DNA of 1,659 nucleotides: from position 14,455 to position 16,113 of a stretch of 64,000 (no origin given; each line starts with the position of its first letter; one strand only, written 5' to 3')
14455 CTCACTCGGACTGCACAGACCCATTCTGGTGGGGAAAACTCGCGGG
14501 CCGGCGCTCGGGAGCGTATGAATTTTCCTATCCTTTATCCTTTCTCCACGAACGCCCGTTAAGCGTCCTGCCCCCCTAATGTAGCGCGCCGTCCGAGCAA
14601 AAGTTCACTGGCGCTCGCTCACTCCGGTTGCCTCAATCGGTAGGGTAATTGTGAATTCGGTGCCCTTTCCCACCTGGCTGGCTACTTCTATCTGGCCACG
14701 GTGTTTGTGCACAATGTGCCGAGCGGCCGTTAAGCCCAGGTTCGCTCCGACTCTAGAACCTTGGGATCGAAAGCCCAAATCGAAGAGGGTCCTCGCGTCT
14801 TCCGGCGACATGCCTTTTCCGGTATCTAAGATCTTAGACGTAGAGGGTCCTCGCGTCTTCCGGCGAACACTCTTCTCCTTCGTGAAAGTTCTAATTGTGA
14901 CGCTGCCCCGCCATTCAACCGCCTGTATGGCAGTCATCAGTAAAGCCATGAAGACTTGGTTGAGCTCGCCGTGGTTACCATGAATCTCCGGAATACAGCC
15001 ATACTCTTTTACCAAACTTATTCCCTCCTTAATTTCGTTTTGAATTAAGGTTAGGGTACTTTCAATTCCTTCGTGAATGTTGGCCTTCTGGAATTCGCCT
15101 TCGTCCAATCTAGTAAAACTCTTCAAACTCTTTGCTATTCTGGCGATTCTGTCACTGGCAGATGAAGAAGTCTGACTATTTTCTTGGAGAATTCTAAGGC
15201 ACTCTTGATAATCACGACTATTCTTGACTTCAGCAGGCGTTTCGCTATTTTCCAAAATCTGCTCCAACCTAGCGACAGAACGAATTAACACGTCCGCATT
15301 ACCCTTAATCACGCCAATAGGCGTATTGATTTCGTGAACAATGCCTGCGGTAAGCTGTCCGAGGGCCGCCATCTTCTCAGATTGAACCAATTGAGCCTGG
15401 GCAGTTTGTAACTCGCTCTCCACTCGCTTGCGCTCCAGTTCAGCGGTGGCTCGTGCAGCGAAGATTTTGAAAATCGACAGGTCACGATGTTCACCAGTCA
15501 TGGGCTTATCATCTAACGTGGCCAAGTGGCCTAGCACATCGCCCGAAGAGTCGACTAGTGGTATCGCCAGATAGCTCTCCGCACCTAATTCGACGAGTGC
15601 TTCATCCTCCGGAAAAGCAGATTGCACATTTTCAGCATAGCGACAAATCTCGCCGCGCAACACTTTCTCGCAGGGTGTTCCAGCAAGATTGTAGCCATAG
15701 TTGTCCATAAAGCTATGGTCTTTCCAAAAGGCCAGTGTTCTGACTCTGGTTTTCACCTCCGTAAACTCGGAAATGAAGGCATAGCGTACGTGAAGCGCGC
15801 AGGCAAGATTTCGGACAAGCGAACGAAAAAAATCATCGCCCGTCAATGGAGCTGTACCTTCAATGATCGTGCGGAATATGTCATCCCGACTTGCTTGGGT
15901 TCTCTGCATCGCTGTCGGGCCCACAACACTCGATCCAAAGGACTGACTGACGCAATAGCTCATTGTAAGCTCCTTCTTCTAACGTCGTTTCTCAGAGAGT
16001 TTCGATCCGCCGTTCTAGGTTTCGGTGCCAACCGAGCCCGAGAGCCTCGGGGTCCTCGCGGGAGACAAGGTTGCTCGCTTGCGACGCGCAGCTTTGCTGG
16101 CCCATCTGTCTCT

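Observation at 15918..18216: Two functionally unrelated genes begin with the same 46 nt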

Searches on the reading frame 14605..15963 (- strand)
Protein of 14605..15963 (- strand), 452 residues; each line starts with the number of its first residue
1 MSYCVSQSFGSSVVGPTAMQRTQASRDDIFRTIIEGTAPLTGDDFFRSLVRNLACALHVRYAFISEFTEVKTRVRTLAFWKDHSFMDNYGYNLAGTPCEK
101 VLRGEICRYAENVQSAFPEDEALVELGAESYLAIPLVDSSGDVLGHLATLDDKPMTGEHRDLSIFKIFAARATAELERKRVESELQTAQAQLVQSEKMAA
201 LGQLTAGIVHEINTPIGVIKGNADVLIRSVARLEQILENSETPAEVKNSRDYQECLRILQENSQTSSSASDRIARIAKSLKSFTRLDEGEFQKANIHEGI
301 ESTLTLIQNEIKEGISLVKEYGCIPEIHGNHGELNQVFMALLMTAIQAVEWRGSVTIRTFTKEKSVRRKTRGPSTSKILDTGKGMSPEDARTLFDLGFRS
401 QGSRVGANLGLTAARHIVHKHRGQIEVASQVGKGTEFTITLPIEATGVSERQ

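Call 6: search_protein_families(library=pfam, proteins=[window:14605-15963:-], max_evalue=0.01)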
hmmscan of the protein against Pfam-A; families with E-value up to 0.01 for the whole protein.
window:14605-15963:- (452 aa): 2 families
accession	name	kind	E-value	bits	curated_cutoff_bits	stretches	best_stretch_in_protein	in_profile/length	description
PF02518.31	HATPase_c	-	5e-14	53.1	26.4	1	333-444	5-110/111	Histidine kinase-, DNA gyrase B-, and HSP90-like ATPase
PF00512.31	HisKA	-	6.3e-08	33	26.9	1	201-289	2-66/66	His Kinase A (phospho-acceptor) domain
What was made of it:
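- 14605..15963 (-): A soluble GAF-like/HisKA/HATPase_c histidine kinase with an 18-residue chimeric N-terminal extension. It is compositionally foreign. Pfam assigns HisKA and HATPase_c (call 6).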

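Call 8: find_encoding_contigs(protein=window:14605-15963:-, flank=10000, max_places=10)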
Protein window:14605-15963:- (452 aa): no gene with exactly this product is on record in the collection.

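Call 10: find_homologous_proteins(query=window:14605-15963:-, max_evalue=1e-10)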
Query window:14605-15963:- (452 aa): 3830 proteins with E <= 1e-10 among 8000 candidates; the best 120 are listed.
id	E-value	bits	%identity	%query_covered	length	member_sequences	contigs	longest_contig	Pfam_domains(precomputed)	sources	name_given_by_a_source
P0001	9.9e-295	995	100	100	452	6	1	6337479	PF02518.32,PF00512.32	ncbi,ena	-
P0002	5.2e-235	798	97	85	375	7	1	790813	PF02518.32,PF00512.32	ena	-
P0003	1.1e-141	491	46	71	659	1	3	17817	PF13185.13,PF01590.33,PF02518.32,PF13492.13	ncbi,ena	-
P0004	1.7e-136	474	56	92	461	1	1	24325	PF01590.33,PF02518.32,PF00512.32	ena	-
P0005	2.0e-136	473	55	94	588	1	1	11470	PF02518.32,PF00512.32,PF00072.31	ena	-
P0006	2.6e-134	466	54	91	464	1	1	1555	PF01590.33,PF02518.32,PF00512.32,PF14501.13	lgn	-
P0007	3.3e-120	420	42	77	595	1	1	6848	PF13185.13,PF01590.33,PF02518.32,PF13492.13,PF00512.32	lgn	-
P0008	6.4e-120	419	49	94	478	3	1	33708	PF02518.32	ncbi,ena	-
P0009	1.0e-119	418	53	39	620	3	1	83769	PF13185.13,PF01590.33,PF08448.17,PF13492.13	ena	-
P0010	1.7e-117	411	43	70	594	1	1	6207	PF13185.13,PF01590.33,PF02518.32,PF13492.13,PF13589.13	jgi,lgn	-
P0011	3.8e-115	403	42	70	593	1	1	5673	PF13185.13,PF01590.33,PF02518.32,PF13492.13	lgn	-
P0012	9.7e-115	402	43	60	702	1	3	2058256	PF13426.14,PF13188.14,PF12860.14,PF08448.17,PF02518.32,PF00512.32,PF00989.32,PF14501.13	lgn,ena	-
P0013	1.2e-114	402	40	76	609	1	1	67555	PF13185.13,PF01590.33,PF02518.32,PF13492.13,PF00512.32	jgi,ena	-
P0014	1.9e-113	398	62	35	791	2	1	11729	PF13185.13,PF01590.33,PF02518.32,PF13492.13,PF00512.32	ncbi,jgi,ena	-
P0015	7.3e-113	396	43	60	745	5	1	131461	PF13188.14,PF13185.13,PF01590.33,PF08448.17,PF02518.32,PF13492.13,PF00512.32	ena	-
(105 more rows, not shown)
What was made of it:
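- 14605..15963 (-): Homologues are listed in call 10.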

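Call 13: find_encoding_contigs(protein=P0002, flank=10000, max_places=5)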
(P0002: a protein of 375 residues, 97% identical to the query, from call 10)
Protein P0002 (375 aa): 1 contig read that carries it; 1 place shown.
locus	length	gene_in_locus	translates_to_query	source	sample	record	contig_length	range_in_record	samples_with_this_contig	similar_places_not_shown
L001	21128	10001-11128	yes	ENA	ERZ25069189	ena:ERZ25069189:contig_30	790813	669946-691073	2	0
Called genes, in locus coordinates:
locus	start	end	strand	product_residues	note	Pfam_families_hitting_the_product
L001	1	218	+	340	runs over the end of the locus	-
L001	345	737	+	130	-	PF03266:NTPase_1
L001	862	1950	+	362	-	PF01699:Na_Ca_ex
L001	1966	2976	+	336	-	PF08100:Dimerisation, PF00891:Methyltransf_2, PF13489:Methyltransf_23, PF05175:MTS (weak), PF13847:Methyltransf_31, PF08241:Methyltransf_11, PF08242:Methyltransf_12, PF13649:Methyltransf_25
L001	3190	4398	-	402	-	PF05201:GlutR_N, PF01488:Shikimate_DH, PF00745:GlutR_dimer (weak)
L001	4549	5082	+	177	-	PF01152:Bac_globin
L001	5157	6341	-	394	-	PF12895:ANAPC3 (faint), PF13371:TPR_9 (faint), PF21033:RMD1-3 (faint), PF13174:TPR_6 (faint), PF13176:TPR_7 (faint), PF13181:TPR_8 (faint), PF13428:TPR_14 (faint), PF14559:TPR_19 (weak), +8 more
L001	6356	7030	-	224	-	PF00486:Trans_reg_C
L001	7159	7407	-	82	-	PF13490:zf-HC2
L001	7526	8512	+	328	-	PF16694:Cytochrome_P460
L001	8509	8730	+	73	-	-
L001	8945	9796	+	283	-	PF07638:Sigma70_ECF (weak), PF04542:Sigma70_r2, PF08281:Sigma70_r4_2, PF04545:Sigma70_r4 (weak)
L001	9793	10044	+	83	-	-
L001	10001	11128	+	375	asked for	PF00512:HisKA (weak), PF02518:HATPase_c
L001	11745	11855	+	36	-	-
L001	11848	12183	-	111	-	PF05195:AMP_N (weak)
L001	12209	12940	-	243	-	PF00994:MoCF_biosynth, PF24102:FLAD1_M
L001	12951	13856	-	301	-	PF00849:PseudoU_synth_2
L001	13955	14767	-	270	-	-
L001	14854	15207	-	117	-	PF04379:DUF525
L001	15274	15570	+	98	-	-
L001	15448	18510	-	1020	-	PF02012:BNR (faint), PF15902:Sortilin-Vps10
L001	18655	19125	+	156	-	-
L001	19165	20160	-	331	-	PF00291:PALP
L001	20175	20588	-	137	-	PF13442:Cytochrome_CBB3, PF00034:Cytochrom_C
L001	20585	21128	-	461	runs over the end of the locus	PF00206:Lyase_1, PF10397:ADSL_C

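Call 27: find_encoding_contigs(protein=P0001, flank=10000, max_places=6)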
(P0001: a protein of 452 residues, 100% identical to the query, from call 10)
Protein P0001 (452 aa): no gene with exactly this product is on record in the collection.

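Call 39: list_cluster_members(proteins=[P0001, P0121, P0123, P0002])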
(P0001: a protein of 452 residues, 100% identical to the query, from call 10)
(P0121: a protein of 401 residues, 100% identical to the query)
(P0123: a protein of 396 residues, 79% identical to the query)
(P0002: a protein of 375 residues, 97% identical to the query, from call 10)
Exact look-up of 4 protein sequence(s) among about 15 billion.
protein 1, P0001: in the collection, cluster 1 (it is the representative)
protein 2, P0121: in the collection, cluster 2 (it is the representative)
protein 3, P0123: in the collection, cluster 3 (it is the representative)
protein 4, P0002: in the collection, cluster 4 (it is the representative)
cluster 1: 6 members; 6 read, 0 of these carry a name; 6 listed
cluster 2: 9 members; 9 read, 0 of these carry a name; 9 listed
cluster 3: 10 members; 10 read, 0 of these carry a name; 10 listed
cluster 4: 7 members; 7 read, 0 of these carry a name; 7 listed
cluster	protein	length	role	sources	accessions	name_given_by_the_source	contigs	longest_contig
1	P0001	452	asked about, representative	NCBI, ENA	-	-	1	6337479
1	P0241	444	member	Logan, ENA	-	-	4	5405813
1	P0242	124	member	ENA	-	-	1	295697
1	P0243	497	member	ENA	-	-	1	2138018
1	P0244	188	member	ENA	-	-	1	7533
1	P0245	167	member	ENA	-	-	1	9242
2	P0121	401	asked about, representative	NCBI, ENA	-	-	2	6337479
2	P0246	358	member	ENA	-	-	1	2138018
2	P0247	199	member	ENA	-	-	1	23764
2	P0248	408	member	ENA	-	-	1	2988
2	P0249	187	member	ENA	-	-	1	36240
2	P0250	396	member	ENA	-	-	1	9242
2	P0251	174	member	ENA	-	-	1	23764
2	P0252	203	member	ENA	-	-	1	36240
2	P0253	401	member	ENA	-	-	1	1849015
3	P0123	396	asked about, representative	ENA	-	-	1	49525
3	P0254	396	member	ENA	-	-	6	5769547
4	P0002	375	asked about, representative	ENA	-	-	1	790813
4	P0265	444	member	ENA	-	-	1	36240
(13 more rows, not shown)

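Call 41: find_encoding_contigs(protein=P0250, flank=10000, max_places=3)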
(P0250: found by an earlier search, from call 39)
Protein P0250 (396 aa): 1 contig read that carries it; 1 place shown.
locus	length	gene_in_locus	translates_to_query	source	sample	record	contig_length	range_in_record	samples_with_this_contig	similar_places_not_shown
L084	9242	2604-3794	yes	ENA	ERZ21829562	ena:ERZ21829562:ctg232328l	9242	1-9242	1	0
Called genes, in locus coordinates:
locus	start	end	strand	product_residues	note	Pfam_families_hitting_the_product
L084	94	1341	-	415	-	PF13176:TPR_7 (faint), PF13181:TPR_8 (faint), PF13428:TPR_14 (faint), PF00515:TPR_1 (faint), PF13414:TPR_11 (weak), PF13424:TPR_12 (weak), PF13432:TPR_16, PF14559:TPR_19 (weak), +6 more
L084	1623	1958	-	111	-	-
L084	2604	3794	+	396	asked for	PF16694:Cytochrome_P460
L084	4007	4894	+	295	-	-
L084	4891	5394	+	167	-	-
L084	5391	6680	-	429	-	PF00872:Transposase_mut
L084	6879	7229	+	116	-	PF00512:HisKA (weak)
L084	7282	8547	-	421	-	PF00872:Transposase_mut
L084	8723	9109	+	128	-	PF02518:HATPase_c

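Call 42: find_encoding_contigs(protein=P0265, flank=10000, max_places=3)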
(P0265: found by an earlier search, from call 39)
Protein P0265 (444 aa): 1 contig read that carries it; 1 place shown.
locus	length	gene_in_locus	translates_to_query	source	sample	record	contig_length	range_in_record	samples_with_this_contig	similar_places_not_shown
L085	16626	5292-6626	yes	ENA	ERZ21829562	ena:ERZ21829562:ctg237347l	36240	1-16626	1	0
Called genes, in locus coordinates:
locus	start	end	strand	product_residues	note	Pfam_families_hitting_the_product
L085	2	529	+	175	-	?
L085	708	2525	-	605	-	PF00486:Trans_reg_C, PF13414:TPR_11 (faint), PF13428:TPR_14 (faint), PF00515:TPR_1 (faint), PF13424:TPR_12 (weak), PF13432:TPR_16, PF14559:TPR_19 (weak), PF07719:TPR_2 (weak), +3 more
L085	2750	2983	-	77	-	PF13490:zf-HC2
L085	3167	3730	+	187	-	PF16694:Cytochrome_P460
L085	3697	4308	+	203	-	-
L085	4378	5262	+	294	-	PF07638:Sigma70_ECF (faint), PF04542:Sigma70_r2, PF04545:Sigma70_r4 (weak), PF08281:Sigma70_r4_2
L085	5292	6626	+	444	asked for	PF00512:HisKA (weak), PF02518:HATPase_c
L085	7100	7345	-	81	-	PF01695:IstB_IS21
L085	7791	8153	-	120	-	PF00873:ACR_tran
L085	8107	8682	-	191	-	-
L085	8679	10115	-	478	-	-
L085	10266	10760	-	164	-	PF13424:TPR_12, PF13432:TPR_16 (faint), PF13424:TPR_12, PF07719:TPR_2 (faint), PF07721:TPR_4 (faint), PF13176:TPR_7 (weak), PF13374:TPR_10 (weak)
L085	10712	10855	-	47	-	PF13424:TPR_12 (weak), PF00515:TPR_1 (weak)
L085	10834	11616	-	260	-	PF13424:TPR_12 (faint)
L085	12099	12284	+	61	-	-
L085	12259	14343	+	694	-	PF00239:Resolvase, PF07508:Recombinase, PF13408:Zn_ribbon_recom, PF12728:HTH_17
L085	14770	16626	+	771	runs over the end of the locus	PF19313:DUF5916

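Call 54: find_encoding_contigs(protein=P0254, flank=8000, max_places=6)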
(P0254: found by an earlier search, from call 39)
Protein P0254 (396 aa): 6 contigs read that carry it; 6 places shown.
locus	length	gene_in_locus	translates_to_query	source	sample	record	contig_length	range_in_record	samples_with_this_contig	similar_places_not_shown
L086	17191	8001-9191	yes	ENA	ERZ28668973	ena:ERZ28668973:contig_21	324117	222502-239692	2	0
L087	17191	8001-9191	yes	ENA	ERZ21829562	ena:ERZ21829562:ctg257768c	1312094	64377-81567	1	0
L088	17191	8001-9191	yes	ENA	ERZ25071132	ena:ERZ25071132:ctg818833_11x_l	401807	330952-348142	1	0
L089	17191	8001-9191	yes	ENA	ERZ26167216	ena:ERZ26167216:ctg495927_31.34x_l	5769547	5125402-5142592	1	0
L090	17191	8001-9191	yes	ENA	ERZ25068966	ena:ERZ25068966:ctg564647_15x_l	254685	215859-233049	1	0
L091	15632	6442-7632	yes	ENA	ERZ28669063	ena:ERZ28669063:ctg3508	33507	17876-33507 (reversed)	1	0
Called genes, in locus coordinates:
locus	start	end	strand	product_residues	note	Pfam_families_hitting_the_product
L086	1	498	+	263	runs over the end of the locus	-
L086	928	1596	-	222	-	-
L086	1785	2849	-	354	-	PF13276:HTH_21 (faint), PF13565:HTH_32, PF13683:rve_3 (weak)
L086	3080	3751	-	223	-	PF21033:RMD1-3 (faint), PF12895:ANAPC3 (faint), PF13414:TPR_11 (faint), PF13431:TPR_17 (faint), PF07719:TPR_2 (faint), PF07721:TPR_4 (faint), PF13432:TPR_16, PF14559:TPR_19 (weak), +7 more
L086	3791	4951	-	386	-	PF00486:Trans_reg_C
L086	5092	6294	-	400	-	PF05201:GlutR_N, PF01488:Shikimate_DH, PF00745:GlutR_dimer (weak)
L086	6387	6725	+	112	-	PF13490:zf-HC2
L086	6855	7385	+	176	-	PF01152:Bac_globin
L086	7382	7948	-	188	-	-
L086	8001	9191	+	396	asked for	PF16694:Cytochrome_P460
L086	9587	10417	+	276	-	PF07638:Sigma70_ECF (weak), PF04542:Sigma70_r2, PF22029:PhyR_sigma2 (weak), PF08281:Sigma70_r4_2, PF04545:Sigma70_r4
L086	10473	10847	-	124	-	PF03466:LysR_substrate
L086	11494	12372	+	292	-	PF04951:Peptidase_M55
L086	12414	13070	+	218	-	PF02163:Peptidase_M50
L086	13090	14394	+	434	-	PF00069:Pkinase, PF07714:PK_Tyr_Ser-Thr, PF01636:APH (faint), PF06293:Kdo (faint), PF03109:ABC1 (weak), PF07676:PD40 (faint)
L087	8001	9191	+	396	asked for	PF16694:Cytochrome_P460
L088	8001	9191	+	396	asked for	PF16694:Cytochrome_P460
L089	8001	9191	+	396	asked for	PF16694:Cytochrome_P460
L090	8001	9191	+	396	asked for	PF16694:Cytochrome_P460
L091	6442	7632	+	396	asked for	PF16694:Cytochrome_P460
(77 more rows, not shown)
